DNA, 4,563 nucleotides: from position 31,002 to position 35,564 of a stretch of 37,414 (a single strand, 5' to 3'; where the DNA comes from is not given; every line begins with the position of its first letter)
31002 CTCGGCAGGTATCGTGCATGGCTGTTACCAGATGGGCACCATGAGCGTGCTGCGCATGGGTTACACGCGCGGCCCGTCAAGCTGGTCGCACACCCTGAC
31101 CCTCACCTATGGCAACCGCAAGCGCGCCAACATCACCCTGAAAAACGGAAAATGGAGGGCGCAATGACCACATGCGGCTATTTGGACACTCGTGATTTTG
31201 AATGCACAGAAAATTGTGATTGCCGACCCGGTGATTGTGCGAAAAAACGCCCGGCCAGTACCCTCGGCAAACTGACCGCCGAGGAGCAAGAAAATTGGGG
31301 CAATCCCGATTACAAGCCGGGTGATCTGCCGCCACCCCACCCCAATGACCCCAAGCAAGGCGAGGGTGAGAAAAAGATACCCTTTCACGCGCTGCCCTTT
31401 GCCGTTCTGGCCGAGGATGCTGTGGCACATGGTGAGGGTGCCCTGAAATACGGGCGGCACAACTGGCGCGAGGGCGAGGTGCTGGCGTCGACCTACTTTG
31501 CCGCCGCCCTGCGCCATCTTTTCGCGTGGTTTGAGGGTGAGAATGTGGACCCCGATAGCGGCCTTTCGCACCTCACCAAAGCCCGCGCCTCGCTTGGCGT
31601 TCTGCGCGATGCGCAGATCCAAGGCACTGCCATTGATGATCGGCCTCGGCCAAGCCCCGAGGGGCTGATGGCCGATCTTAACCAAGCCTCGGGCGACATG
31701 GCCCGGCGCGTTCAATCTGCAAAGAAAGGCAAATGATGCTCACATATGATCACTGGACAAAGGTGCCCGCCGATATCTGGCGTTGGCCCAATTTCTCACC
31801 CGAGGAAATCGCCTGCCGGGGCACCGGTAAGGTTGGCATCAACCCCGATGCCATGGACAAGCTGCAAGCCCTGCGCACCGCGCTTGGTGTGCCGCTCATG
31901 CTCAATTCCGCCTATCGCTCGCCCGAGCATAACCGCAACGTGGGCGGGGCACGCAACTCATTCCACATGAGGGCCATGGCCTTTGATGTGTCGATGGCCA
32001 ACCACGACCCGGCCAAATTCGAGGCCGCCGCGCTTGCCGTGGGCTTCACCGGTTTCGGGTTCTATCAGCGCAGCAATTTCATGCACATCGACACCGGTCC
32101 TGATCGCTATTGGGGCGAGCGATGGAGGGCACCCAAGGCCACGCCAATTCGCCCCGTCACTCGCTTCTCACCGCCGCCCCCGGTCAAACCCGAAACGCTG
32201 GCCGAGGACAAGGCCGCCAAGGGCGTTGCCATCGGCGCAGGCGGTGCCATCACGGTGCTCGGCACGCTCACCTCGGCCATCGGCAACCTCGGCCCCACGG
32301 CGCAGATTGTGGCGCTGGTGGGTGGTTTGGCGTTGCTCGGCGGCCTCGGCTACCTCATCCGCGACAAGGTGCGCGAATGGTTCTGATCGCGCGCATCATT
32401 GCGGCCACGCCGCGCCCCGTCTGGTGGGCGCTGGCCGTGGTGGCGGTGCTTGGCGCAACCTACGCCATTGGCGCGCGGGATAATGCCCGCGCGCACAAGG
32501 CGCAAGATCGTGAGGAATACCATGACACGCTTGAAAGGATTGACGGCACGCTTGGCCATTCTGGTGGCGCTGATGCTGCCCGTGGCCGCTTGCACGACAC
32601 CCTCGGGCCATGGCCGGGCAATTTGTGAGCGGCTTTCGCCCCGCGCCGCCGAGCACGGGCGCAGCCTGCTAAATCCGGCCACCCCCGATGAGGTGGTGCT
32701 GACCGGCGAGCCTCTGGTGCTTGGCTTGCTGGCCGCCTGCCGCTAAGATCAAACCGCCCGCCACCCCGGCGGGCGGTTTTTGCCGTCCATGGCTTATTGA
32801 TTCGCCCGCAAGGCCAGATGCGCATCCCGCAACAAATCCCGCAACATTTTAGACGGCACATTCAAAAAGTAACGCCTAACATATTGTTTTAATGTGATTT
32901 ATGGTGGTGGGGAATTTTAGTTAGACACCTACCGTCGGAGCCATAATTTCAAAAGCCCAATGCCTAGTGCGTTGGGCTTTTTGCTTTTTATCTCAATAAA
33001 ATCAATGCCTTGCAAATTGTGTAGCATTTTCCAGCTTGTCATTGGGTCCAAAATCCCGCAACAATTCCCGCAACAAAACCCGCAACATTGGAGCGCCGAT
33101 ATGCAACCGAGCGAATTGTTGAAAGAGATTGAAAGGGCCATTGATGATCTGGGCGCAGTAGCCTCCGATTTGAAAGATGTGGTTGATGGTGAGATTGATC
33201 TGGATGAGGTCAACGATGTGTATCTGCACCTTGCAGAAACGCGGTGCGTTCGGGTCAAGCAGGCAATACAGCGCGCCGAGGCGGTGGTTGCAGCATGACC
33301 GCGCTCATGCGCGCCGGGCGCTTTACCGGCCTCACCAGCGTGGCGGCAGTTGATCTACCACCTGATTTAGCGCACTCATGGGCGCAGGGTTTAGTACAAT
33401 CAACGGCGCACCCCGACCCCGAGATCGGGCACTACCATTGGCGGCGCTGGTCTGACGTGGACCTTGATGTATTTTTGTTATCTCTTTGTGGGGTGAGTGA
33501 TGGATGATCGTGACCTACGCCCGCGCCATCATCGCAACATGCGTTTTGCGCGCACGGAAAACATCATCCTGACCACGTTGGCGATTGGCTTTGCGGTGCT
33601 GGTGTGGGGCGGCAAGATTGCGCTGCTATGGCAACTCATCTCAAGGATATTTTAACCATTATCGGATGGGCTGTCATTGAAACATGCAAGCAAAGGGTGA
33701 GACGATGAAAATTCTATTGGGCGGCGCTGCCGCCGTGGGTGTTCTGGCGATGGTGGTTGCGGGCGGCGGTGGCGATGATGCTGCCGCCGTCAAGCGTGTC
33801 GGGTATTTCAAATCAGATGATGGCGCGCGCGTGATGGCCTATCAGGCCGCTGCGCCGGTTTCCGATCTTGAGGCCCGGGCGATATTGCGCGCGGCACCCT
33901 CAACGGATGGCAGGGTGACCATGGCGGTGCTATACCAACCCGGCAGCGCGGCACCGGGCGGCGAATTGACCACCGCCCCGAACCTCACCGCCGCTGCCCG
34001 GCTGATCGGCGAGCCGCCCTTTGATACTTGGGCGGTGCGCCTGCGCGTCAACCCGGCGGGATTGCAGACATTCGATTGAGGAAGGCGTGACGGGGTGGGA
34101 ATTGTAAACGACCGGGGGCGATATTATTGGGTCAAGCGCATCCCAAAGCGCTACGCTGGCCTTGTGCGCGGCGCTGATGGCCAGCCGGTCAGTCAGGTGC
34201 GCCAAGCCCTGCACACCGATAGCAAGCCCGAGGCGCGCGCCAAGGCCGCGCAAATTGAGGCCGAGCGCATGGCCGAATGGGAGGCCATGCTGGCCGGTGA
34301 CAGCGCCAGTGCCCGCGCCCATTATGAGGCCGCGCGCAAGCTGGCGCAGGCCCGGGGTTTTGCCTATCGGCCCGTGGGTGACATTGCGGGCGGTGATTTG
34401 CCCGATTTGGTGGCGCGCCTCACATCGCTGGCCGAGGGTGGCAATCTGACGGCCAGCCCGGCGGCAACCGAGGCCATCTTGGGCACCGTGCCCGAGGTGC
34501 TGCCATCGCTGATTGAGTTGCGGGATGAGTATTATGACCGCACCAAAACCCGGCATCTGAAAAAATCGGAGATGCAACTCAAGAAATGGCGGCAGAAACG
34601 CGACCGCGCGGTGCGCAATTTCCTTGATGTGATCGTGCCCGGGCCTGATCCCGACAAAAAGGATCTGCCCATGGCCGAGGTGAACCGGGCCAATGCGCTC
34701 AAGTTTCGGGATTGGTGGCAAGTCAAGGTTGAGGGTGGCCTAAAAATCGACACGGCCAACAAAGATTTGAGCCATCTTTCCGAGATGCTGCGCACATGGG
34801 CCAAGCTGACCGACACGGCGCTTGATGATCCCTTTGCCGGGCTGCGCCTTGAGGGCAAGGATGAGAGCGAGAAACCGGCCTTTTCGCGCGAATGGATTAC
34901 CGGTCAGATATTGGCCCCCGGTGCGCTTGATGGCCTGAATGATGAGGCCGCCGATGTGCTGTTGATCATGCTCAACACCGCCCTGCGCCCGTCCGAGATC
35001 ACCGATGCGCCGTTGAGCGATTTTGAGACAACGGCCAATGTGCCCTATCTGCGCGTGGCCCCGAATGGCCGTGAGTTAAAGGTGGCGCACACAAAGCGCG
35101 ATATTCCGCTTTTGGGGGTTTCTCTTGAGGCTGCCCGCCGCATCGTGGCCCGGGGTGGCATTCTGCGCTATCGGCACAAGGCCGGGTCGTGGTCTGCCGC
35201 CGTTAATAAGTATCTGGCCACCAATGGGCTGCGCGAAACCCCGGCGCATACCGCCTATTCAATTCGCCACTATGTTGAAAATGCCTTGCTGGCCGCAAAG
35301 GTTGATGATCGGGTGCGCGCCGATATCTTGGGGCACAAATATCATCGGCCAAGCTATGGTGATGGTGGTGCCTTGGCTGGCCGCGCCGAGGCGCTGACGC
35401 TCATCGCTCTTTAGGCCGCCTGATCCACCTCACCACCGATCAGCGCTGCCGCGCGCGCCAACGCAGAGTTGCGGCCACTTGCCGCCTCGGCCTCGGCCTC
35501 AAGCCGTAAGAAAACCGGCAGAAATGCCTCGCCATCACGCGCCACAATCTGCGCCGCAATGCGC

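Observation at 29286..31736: Candidate undescribed module: HTH-metallophosphoesterase plus DUF5664-type NTP pyrophosphohydrolase inside the lysis cassette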

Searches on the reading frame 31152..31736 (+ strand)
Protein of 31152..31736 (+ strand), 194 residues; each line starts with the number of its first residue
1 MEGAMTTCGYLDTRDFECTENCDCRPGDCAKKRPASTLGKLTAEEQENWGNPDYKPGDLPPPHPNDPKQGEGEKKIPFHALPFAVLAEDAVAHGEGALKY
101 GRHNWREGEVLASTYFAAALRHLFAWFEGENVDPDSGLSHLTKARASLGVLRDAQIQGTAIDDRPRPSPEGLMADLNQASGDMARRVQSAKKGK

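Call 4: search_protein_families(library=pfam, proteins=[window:31152-31736:+], max_evalue=0.1)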
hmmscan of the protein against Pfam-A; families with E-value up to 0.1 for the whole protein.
window:31152-31736:+ (194 aa): 1 family
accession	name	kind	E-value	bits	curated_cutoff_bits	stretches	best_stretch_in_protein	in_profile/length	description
PF18909.5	dGTP_diPhyd_N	-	6.1e-27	93.9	27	1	66-164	2-99/99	dATP/dGTP diphosphohydrolase, N-terminal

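Call 6: search_protein_families(library=ncbifam, proteins=[window:31152-31736:+], max_evalue=0.01)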
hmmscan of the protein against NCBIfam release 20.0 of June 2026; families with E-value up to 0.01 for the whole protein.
window:31152-31736:+ (194 aa): 0 families

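Call 8: search_protein_families(library=phrogs, proteins=[window:31152-31736:+], max_evalue=0.01)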
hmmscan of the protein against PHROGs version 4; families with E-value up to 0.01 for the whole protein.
window:31152-31736:+ (194 aa): 9 families
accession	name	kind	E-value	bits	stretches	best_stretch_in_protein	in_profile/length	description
phrog_2252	-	lysis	8e-50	171.1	1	52-190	89-228/285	endolysin; inhibits RNA polymerase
phrog_801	-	DNA, RNA and nucleotide metabolism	8.8e-27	95.8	1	67-175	99-207/476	dATP / dGTP pyrophosphohydrolase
phrog_5332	-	unknown function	3.9e-14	53.6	1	72-143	119-189/215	-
phrog_11257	-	unknown function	3.5e-13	51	1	77-166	22-110/200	-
phrog_19680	-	unknown function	2.4e-11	45.1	1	85-146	110-171/188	-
phrog_16254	-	unknown function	8.6e-11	42.8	1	76-166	27-118/377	-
phrog_5033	-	lysis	3.8e-10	41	1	70-141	84-154/178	endolysin; inhibits RNA polymerase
phrog_37590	-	unknown function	2.4e-09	37.7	1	94-156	83-144/341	-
phrog_18716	-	unknown function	4e-06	28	1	80-134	28-81/114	-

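Call 27: search_solved_structures(query=window:31152-31736:+, max_evalue=1, show_alignments=3)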
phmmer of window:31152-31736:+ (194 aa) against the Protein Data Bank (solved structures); distinct sequences matched with E-value up to 1: 0.

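Call 60: search_dna_similar(query=window:31164-31736:+, collection=phages, mode=protein, max_rows=50, rows=spread, max_evalue=0.001)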
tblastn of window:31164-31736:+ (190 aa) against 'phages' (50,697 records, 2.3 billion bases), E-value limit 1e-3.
Records with a match: 757; places in all: 757; records where one place covers at least 80% of the query: 7.
Best place of each record, by identity: 60-80% 2; <60% 755.
By first word of the organism name: Mycobacterium 201; Arthrobacter 165; Propionibacterium 80; Pseudomonas 45; Pectobacterium 36; Ralstonia 33; Rhodobacter 23; Gordonia 20; Rhizobium 16; Cutibacterium 15; and 39 more.
By host as written in the record: Mycobacterium smegmatis mc2 155 151; Arthrobacter sp. ATCC 21022 129; - 35; Propionibacterium acnes 34; Pectobacterium atrosepticum DSM18077 30; Cutibacterium acnes 24; Rhodobacter capsulatus YW1 23; Mycobacterium smegmatis mc#155 21; and 124 more.
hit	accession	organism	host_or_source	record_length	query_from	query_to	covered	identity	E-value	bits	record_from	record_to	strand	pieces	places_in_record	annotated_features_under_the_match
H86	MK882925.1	Dinoroseobacter phage vB_DshS-R4C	Dinoroseobacter shibae DFL12.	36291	64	164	53%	67.3%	2e-36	139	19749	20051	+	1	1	hypothetical protein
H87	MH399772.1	Mycobacterium phage Constella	Mycobacterium smegmatis mc2 155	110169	64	173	58%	54.1%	2e-29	119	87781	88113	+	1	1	161: hypothetical protein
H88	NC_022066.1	Mycobacterium phage Redno2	Mycobacterium smegmatis mc2 155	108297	64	173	58%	54.1%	4e-29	118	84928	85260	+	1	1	159: endolysin; inhibits RNA polymerase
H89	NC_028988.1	Ralstonia phage RSJ2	Ralstonia solanacearum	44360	43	171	68%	45.5%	9e-22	97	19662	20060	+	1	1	endolysin; inhibits RNA polymerase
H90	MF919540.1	Mycobacterium phage Willez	Mycobacterium smegmatis mc2 155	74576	64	174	58%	52.3%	8e-29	117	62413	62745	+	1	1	hypothetical protein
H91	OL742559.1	Mycobacterium phage GoldenSpark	Mycobacterium smegmatis mc2 155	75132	64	174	58%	52.3%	8e-29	117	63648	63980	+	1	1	116: hypothetical protein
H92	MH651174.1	Mycobacterium phage Easy2Say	Mycobacterium smegmatis mc2 155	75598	64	174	58%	52.3%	8e-29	117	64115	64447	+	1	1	112: hypothetical protein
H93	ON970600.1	Mycobacterium phage Quallification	Mycobacterium smegmatis mc#155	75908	64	174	58%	52.3%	8e-29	117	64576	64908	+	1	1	113: hypothetical protein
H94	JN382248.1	Mycobacterium phage Lilac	Mycobacterium smegmatis mc2 155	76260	64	174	58%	52.3%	8e-29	117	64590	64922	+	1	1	113: hypothetical protein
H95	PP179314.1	Pseudomonas phage Lyrsu03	Pseudomonas syringae P3.01.09C09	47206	71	184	60%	49.1%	8e-27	111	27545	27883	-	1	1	hypothetical protein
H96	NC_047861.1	Bordetella phage vB_BbrM_PHB04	Bordetella bronchiseptica 4715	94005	64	160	51%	53.6%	3e-21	96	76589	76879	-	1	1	endolysin; inhibits RNA polymerase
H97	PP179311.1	Pseudomonas phage Pyxpy02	Pseudomonas syringae 19B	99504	64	166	54%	43.7%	4e-16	81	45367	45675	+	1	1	hypothetical protein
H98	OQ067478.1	Polaromonas phage Tiera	Polaromonas sp.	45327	64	160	51%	45.4%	4e-17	84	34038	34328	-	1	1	hypothetical protein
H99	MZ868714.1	Pseudomonas phage pphageB21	Pseudomonas syringae pv. phaseolicola ...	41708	64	161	52%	41.4%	2e-11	68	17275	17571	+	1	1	hypothetical protein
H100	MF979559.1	Ralstonia phage DU_RP_I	Ralstonia solanacearum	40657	64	161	52%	40.8%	3e-14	76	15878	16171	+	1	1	hypothetical protein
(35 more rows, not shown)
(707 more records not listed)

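Call 84: search_protein_families(library=padloc, proteins=[window:31164-31736:+], max_evalue=0.01)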
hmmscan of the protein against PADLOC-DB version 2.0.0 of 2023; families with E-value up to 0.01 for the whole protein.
window:31164-31736:+ (190 aa): 0 families

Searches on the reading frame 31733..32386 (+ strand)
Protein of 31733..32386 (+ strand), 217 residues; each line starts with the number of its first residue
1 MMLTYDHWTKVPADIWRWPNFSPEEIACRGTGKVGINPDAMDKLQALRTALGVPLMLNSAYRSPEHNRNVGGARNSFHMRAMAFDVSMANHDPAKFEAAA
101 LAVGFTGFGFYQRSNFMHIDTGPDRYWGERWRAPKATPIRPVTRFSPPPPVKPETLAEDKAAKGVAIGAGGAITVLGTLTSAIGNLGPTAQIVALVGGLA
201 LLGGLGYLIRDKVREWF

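Call 4: search_protein_families(library=pfam, proteins=[window:31733-32386:+], max_evalue=0.1)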
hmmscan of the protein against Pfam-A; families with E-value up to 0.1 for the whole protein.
window:31733-32386:+ (217 aa): 2 families
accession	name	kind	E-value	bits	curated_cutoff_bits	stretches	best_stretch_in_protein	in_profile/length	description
PF08291.16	Peptidase_M15_3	-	1.3e-29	103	23.2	1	20-120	2-108/108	Peptidase M15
PF05951.18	Peptidase_M15_2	-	1.3e-13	51.4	27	1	41-127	58-153/153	Bacterial protein of unknown function (DUF882)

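Call 6: search_protein_families(library=ncbifam, proteins=[window:31733-32386:+], max_evalue=0.01)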
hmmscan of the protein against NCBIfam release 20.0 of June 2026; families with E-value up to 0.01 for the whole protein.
window:31733-32386:+ (217 aa): 1 family
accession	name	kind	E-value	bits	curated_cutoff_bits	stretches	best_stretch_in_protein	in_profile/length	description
NF053624.1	PtglEndpepMepK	equivalog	2.6e-20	73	185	1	36-127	78-176/176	peptidoglycan L,D-endopeptidase MepK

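Call 8: search_protein_families(library=phrogs, proteins=[window:31733-32386:+], max_evalue=0.01)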
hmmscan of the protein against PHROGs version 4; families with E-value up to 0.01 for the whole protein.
window:31733-32386:+ (217 aa): 4 families
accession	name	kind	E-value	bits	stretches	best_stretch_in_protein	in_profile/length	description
phrog_17373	-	other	4.7e-71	240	1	3-216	4-219/224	peptidase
phrog_894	-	lysis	4.6e-27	96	1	13-135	42-177/389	endolysin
phrog_25247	-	other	3.4e-20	73.6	1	31-129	415-511/520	peptidase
phrog_2649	-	lysis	0.0014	19.5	1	66-140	68-145/261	endolysin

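Call 84: search_protein_families(library=padloc, proteins=[window:31733-32386:+], max_evalue=0.01)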
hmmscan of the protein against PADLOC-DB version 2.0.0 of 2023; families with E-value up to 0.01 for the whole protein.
window:31733-32386:+ (217 aa): 0 families

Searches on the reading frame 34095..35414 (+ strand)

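Call 36: search_protein_families(library=phrogs, proteins=[window:34095-35414:+], max_evalue=0.001)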
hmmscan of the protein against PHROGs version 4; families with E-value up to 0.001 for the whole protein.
window:34095-35414:+ (439 aa): 1 family
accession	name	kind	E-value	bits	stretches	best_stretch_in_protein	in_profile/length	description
phrog_1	-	integration and excision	3.3e-16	60.7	1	41-415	141-423/611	integrase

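Call 38: search_protein_families(library=pfam, proteins=[window:34095-35414:+], max_evalue=0.001)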
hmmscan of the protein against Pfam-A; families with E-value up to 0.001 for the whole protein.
window:34095-35414:+ (439 aa): 2 families
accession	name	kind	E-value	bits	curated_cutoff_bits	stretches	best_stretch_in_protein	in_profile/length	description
PF20172.3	DUF6538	-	1.8e-06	27.9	27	1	6-65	5-58/60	Domain of unknown function (DUF6538)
PF00589.27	Phage_integrase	-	4.1e-06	27.1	27.1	1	288-415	27-157/172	Phage integrase family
